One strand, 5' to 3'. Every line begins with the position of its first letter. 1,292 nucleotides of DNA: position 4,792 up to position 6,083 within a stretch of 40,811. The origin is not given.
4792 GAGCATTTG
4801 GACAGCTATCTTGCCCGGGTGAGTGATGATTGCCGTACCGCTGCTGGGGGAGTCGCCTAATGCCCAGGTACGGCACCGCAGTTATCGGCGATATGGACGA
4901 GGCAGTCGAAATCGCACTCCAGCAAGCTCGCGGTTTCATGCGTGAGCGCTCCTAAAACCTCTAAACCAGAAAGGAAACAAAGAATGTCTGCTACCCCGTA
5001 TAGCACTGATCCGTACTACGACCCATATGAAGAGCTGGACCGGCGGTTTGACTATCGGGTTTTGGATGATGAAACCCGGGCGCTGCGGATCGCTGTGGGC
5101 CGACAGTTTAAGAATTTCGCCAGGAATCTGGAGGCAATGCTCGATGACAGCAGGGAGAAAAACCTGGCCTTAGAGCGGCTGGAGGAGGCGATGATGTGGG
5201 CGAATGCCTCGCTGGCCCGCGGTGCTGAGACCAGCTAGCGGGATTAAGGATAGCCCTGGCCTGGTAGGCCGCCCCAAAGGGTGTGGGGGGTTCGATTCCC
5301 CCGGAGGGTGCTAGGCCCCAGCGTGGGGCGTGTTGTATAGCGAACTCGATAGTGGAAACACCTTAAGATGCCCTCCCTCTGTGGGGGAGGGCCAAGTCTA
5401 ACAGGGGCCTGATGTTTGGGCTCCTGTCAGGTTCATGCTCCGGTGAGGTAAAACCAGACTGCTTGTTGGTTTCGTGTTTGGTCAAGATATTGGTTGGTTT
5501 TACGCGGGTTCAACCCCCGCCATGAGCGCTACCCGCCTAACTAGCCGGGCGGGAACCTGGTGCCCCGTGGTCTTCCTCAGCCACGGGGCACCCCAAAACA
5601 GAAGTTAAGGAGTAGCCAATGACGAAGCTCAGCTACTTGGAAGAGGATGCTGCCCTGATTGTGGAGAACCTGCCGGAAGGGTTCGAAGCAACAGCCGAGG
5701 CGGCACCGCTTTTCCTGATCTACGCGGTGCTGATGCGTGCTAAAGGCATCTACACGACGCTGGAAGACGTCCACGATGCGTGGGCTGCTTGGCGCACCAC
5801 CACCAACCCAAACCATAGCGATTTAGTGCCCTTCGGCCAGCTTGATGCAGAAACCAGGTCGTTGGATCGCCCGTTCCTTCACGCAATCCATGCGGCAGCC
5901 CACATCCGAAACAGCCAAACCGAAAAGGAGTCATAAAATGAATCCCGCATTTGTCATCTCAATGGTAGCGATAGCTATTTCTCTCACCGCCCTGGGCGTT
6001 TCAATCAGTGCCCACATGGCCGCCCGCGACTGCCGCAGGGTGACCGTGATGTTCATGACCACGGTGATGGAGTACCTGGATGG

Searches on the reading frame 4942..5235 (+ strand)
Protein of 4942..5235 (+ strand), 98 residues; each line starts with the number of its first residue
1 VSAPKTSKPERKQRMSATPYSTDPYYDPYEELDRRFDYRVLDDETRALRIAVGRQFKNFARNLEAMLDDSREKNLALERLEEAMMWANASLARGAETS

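Call 78: search_protein_families(library=pfam, proteins=[window:4942-5235:+], max_evalue=0.01)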
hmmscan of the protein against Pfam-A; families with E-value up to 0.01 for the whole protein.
window:4942-5235:+ (98 aa): 1 family
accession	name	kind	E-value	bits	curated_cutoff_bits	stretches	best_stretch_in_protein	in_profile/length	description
PF24729.2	Acb2_Tad1_hairpin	-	9e-14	51.9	27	1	37-93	1-58/58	Acb2/Tad1, hairpin domain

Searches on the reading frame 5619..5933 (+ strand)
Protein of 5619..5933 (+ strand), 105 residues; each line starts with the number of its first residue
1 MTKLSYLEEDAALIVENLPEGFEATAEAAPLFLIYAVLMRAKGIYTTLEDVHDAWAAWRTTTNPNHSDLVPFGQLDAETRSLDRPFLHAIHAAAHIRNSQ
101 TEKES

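Call 78: search_protein_families(library=pfam, proteins=[window:5619-5933:+], max_evalue=0.01)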
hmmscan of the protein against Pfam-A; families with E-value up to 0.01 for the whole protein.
window:5619-5933:+ (105 aa): 1 family
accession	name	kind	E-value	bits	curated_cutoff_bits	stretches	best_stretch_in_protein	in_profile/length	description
PF24792.1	DUF7701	-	1e-32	112.6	27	1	5-94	1-90/91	Domain of unknown function (DUF7701)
